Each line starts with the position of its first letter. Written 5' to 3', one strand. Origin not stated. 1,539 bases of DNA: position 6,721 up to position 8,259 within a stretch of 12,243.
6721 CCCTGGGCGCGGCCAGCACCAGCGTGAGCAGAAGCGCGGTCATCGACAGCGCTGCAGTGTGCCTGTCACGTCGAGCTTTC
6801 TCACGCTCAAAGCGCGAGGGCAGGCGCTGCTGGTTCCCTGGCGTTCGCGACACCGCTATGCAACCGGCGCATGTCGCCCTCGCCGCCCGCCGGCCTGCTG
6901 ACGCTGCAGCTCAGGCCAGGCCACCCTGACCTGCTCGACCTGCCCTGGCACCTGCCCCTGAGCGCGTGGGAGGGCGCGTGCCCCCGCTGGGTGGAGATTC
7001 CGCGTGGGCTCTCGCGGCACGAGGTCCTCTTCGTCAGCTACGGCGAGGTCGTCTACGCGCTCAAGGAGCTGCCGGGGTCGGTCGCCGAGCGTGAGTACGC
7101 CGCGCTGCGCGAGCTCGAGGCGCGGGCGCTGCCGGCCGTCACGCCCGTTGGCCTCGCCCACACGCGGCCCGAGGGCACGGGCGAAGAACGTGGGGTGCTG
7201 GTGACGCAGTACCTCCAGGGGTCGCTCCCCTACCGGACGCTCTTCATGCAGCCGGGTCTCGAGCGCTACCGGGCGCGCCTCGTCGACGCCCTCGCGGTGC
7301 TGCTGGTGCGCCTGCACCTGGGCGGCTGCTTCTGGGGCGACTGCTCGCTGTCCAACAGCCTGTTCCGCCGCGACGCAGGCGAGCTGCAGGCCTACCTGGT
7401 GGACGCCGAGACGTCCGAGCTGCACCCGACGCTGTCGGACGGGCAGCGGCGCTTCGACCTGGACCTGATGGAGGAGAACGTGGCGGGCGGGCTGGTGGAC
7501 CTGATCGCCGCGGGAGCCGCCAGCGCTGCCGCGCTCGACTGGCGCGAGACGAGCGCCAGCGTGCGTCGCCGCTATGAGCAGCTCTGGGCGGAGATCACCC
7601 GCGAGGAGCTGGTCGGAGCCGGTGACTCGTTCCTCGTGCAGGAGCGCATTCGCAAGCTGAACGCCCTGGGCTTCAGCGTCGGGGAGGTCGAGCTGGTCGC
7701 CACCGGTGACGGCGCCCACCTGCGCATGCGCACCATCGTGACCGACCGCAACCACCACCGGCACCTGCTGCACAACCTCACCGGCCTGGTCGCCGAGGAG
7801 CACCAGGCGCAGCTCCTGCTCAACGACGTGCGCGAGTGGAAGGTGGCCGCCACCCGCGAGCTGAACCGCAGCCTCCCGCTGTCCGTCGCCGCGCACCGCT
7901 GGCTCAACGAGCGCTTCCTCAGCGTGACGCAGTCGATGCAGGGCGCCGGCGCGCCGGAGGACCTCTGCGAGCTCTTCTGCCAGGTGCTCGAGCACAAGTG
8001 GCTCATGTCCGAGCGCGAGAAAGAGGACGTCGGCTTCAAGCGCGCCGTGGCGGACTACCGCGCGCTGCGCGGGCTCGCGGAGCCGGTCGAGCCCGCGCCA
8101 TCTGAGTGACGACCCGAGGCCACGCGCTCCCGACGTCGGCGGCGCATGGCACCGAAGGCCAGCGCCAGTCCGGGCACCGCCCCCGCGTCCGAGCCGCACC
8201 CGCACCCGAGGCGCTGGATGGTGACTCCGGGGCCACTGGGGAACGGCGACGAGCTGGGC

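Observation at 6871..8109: Stand-alone atypical kinase-fold protein divergent from the ECF sigma operon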

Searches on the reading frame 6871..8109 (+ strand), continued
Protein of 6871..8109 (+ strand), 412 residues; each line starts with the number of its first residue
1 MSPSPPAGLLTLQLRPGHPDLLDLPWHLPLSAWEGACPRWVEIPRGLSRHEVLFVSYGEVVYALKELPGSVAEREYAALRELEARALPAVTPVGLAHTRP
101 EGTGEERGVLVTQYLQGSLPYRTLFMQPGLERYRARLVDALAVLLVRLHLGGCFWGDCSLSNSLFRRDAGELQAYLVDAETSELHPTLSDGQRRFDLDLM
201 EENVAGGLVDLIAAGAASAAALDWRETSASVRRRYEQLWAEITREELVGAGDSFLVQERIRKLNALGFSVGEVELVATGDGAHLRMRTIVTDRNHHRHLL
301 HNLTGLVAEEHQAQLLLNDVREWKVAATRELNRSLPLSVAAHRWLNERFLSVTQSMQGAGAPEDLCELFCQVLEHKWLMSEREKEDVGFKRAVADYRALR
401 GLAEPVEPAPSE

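Call 47: search_solved_structures(query=A1, max_evalue=1, show_alignments=3)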
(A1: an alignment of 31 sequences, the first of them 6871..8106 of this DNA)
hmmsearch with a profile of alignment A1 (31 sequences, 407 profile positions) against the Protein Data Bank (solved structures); distinct sequences matched with E-value up to 1: 9.
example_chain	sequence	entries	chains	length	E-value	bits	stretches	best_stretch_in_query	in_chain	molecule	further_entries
6dfl_A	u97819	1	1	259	3.3e-08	35.6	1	66-192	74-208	Lipopolysaccharide core heptose(I) kinase RfaP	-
7sza_A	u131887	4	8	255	0.036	15.8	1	117-172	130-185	EKC/KEOPS complex subunit TP53RK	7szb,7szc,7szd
9fl9_B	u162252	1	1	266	0.04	15.6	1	117-172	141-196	EKC/KEOPS complex subunit TP53RK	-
6wqx_C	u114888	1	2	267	0.04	15.6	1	117-172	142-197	EKC/KEOPS complex subunit TP53RK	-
2lta_A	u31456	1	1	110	0.27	12.9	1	238-316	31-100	De novo designed protein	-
1gqn_A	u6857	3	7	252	0.46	12.1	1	190-292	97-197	3-DEHYDROQUINATE DEHYDRATASE | 3-dehydroquinate dehydratase aroD | PROTEIN (3-DEHYDROQUINATE DEHYDRATASE)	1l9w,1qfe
8hoe_A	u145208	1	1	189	0.81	11.3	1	64-95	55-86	Type III effector HopBF1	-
6pwd_A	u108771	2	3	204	0.94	11.1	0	64-95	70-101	Type III effector HopBF1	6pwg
6uhi_A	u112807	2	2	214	1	11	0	195-292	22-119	Ryanodine receptor 1 chimera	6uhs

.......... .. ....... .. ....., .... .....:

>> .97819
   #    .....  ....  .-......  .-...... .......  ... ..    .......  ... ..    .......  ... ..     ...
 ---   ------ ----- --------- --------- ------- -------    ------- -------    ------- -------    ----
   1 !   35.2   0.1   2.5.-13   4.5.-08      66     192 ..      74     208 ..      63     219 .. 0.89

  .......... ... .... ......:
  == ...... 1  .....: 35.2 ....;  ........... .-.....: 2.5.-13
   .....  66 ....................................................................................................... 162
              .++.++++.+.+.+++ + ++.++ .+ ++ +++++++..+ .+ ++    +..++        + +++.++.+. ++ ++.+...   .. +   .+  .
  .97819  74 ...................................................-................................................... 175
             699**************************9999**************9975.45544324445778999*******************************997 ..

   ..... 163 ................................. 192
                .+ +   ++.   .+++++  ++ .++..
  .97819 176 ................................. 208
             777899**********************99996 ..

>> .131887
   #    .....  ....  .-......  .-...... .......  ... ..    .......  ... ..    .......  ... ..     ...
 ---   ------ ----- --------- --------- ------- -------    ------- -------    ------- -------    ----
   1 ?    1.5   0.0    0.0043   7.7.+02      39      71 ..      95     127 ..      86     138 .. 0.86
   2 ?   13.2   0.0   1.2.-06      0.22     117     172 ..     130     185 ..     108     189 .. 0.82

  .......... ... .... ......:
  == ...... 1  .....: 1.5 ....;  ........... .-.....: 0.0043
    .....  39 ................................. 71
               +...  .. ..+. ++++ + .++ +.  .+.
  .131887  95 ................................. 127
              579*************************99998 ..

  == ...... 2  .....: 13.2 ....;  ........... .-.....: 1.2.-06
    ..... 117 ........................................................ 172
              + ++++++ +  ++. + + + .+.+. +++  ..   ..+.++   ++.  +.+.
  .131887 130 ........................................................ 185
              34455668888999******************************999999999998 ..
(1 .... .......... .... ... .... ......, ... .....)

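Call 49: get_annotated_region(hit=H4, flank=7000)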
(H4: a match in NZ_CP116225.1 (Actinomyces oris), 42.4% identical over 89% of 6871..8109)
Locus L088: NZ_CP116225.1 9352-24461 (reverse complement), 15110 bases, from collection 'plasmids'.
description: Actinomyces oris strain WVU627 plasmid unnamed1, complete sequence
organism: Actinomyces oris (NCBI taxid 544580)
taxonomy: Bacteria; Actinomycetota; Actinomycetes; Actinomycetales; Actinomycetaceae; Actinomyces; Actinomyces oris
host: -; source: Homo sapiens,Cell culture,oral cavity; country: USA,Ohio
typing (MOB-suite, as given by PLSDB): non-mobilizable
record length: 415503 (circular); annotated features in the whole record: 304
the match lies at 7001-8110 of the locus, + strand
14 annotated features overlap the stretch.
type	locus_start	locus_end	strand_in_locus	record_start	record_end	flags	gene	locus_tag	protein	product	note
CDS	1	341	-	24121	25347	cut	-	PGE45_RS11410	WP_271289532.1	methyltransferase domain-containing protein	-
CDS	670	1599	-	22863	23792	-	-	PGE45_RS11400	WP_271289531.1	thioredoxin domain-containing protein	-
CDS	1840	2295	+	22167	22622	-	-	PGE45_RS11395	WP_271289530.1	hypothetical protein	-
CDS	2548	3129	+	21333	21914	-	-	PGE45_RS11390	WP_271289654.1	hypothetical protein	-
CDS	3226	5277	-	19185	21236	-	-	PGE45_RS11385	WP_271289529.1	serine/threonine-protein kinase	GO:0006468 - protein phosphorylation [Evidence IEA]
CDS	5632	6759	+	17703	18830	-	ugpC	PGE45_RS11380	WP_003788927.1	sn-glycerol-3-phosphate ABC transporter ATP-binding protein UgpC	-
CDS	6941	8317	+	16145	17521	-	-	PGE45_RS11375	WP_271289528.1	DUF4032 domain-containing protein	-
CDS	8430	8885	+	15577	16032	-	-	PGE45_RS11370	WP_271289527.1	hypothetical protein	-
CDS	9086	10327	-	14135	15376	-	-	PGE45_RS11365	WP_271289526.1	hypothetical protein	-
CDS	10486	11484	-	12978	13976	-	rlmB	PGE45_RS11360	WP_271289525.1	23S rRNA (guanosine(2251)-2'-O)-methyltransferase RlmB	GO:0009451 - RNA modification [Evidence IEA]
CDS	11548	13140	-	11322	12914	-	cysS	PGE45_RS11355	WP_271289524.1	cysteine--tRNA ligase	GO:0006423 - cysteinyl-tRNA aminoacylation [Evidence IEA]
CDS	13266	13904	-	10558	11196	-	ispF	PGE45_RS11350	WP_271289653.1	2-C-methyl-D-erythritol 2,4-cyclodiphosphate synthase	GO:0019288 - isopentenyl diphosphate biosynthetic process, methylerythritol 4-phosphate pathway [Evidence IEA]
CDS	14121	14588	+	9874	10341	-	-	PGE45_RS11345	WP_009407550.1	hypothetical protein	-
CDS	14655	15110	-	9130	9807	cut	-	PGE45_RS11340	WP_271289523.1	uracil-DNA glycosylase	GO:0006284 - base-excision repair [Evidence IEA]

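Call 50: get_annotated_region(hit=H1, flank=6000)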
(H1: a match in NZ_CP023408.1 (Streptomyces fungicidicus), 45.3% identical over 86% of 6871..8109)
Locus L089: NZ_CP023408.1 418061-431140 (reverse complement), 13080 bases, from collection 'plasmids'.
description: Streptomyces fungicidicus strain TXX3120 plasmid p1, complete sequence
organism: Streptomyces fungicidicus (NCBI taxid 68203)
taxonomy: Bacteria; Actinomycetota; Actinomycetes; Kitasatosporales; Streptomycetaceae; Streptomyces; Streptomyces fungicidicus
host: -; source: Pig,cell culture; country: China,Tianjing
typing (MOB-suite, as given by PLSDB): non-mobilizable
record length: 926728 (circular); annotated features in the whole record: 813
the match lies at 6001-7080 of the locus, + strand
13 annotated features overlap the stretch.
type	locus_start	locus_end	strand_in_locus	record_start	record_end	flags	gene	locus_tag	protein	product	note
CDS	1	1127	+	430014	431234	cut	-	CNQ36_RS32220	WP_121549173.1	saccharopine dehydrogenase C-terminal domain-containing protein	-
CDS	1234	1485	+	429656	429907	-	-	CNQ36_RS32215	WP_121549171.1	WhiB family transcriptional regulator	-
CDS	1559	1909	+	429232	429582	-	-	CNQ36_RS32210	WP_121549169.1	DUF488 family protein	-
CDS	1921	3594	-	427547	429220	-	-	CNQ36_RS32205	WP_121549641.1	FAD-binding dehydrogenase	-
CDS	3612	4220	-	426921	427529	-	-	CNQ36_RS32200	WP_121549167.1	TetR/AcrR family transcriptional regulator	GO:0006355 - regulation of DNA-templated transcription [Evidence IEA]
CDS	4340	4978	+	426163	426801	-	-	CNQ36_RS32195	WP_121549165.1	alpha-ketoglutarate-dependent dioxygenase AlkB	-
CDS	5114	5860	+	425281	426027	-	-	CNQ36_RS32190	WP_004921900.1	MBL fold metallo-hydrolase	-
CDS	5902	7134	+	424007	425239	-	-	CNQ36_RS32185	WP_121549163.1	DUF4032 domain-containing protein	-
CDS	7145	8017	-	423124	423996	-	-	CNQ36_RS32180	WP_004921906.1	universal stress protein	-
CDS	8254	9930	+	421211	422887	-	-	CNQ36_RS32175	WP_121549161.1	FAD-dependent oxidoreductase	-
CDS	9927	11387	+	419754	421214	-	-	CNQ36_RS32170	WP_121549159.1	ATP-binding protein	-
CDS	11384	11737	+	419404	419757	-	-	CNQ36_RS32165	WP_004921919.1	UBP-type zinc finger domain-containing protein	-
CDS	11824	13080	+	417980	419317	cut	-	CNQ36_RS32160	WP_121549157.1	CAP domain-containing protein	-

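Call 52: search_protein_families(library=pfam, proteins=[L039:7718-8407:+, L039:8453-9700:-, L039:9773-12091:-, L039:12179-13156:-, L075:7185-7703:+, L075:8456-9277:+, L075:11085-11939:+, L080:4528-5775:+, L031:7294-8226:+, L058:7322-8209:+], max_evalue=0.00001)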
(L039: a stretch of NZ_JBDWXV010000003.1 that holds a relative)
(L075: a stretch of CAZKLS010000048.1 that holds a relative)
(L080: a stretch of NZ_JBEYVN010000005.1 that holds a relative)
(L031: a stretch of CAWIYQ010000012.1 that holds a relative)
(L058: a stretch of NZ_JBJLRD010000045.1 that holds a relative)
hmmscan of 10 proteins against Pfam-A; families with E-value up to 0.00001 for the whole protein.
L039:7718-8407:+ (229 aa): 3 families
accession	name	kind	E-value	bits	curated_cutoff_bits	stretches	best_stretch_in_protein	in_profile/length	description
PF00578.27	AhpC-TSA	-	5.4e-31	107.6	26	1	27-155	2-122/124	AhpC/TSA family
PF08534.16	Redoxin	-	8.2e-15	55.3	26.6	1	27-163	3-137/148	Redoxin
PF10417.14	1-cysPrx_C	-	1.3e-12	47.9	21.1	1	177-211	1-36/41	C-terminal domain of 1-Cys peroxiredoxin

L039:8453-9700:- (415 aa): 1 family
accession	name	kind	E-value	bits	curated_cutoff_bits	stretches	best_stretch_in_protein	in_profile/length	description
PF07992.20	Pyr_redox_2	-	3.5e-13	50.1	26.1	1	19-140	1-127/291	Pyridine nucleotide-disulphide oxidoreductase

L039:9773-12091:- (772 aa): 1 family
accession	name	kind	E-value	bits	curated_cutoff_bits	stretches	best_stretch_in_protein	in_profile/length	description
PF00990.26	GGDEF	-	2.3e-47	161.2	23.8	1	598-755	2-161/161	Diguanylate cyclase, GGDEF domain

L039:12179-13156:- (325 aa): 1 family
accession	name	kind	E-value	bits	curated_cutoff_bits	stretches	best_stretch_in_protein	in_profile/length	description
PF01645.23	Glu_synthase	-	1.3e-72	245.5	20.4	1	1-287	98-367/369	Conserved region in glutamate synthase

L075:7185-7703:+ (172 aa): 1 family
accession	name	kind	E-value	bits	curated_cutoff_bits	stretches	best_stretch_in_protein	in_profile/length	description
PF18602.6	Rap1a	-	1.1e-11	45.4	27.7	1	62-171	12-90/90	Rap1a immunity proteins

L075:8456-9277:+ (273 aa): 1 family
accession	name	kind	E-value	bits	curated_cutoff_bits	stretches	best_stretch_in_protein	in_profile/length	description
PF13531.11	SBP_bac_11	-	1.2e-51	176.1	25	1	41-268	1-226/227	Bacterial extracellular solute-binding protein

L075:11085-11939:+ (284 aa): 1 family
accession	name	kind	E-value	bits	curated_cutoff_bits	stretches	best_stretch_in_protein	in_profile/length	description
PF00248.27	Aldo_ket_red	-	5.4e-62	209.9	24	1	20-283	1-286/291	Aldo/keto reductase family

L080:4528-5775:+ (415 aa): 1 family
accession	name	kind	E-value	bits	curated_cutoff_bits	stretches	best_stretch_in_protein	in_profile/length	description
PF00248.27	Aldo_ket_red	-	3.6e-78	263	24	1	109-405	2-288/291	Aldo/keto reductase family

L031:7294-8226:+ (310 aa): 0 families

L058:7322-8209:+ (295 aa): 5 families
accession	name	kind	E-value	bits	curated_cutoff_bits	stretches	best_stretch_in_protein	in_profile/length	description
PF01370.27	Epimerase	-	5.4e-25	88.6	20.9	1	10-191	2-176/240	NAD dependent epimerase/dehydratase family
PF16363.11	GDP_Man_Dehyd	-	2.7e-13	50.5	27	1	12-184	3-181/332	GDP-mannose 4,6 dehydratase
PF13460.12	NAD_binding_10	-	7.7e-09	36.1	27.2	1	13-126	1-98/184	NAD(P)H-binding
PF01073.25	3Beta_HSD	-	1.7e-07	31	22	1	11-166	2-156/280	3-beta hydroxysteroid dehydrogenase/isomerase family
PF04321.23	RmlD_sub_bind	-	2.3e-06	27.4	27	1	8-166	2-135/287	RmlD substrate binding domain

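Call 77: find_related_loci(query=window:6871-8106:+, collection=metagenome_contigs, flank=6000)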
Query window:6871-8106:+ (412 aa) in metagenome_contigs; peptide patterns used: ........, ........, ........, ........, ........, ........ (x = any residue, [..] = any of these).
600 stretches matched a pattern (row limit reached: there are more); 6 encode a relative of the query (tblastn E <= 1e-3); 6 distinct loci.
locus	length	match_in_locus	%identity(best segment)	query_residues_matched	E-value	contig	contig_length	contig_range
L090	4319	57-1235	73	8-400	0e+0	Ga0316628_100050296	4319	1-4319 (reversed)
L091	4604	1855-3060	61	2-403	2e-159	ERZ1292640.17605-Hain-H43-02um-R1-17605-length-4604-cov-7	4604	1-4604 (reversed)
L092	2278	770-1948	59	4-396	3e-154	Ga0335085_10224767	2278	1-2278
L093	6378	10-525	59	226-396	3e-61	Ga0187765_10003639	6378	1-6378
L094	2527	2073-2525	63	9-159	1e-56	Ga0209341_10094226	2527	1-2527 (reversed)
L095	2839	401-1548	36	10-393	2e-53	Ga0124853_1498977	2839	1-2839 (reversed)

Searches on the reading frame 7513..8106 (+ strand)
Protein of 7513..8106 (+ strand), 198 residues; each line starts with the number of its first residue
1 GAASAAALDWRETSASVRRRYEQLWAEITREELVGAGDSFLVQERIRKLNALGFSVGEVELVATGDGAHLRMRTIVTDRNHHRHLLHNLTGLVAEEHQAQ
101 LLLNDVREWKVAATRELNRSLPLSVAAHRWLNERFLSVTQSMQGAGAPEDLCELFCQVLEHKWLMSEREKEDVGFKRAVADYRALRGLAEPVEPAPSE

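Call 68: predict_structure(alignment_id=A3)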
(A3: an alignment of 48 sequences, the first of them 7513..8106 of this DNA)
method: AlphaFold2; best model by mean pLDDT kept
length: 198 residues; sequences in the alignment: 48
mean_pLDDT: 83.5   pTM: 0.63
mean pLDDT of the five models: 83.5, 83.4, 79.1, 78.9, 78.4
residues with pLDDT >= 90: 96; 70-90: 66; 50-70: 33; < 50: 3
segments of 3 or more residues with pLDDT < 50: 1-3
pLDDT, mean of each block of 10 residues (from residue 1): 57 82 80 79 80 67 70 71 94 95 96 94 97 96 78 96 96 95 84 57
secondary structure, 60 per line:
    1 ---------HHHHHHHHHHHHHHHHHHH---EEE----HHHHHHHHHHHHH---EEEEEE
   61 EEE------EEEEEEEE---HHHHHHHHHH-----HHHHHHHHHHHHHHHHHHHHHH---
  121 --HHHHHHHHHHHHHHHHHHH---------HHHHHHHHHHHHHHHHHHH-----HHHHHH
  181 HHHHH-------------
elements in order: H10-28 E32-34 H39-51 E55-63 E70-77 H81-90 H96-117 H123-141 H151-169 H175-185
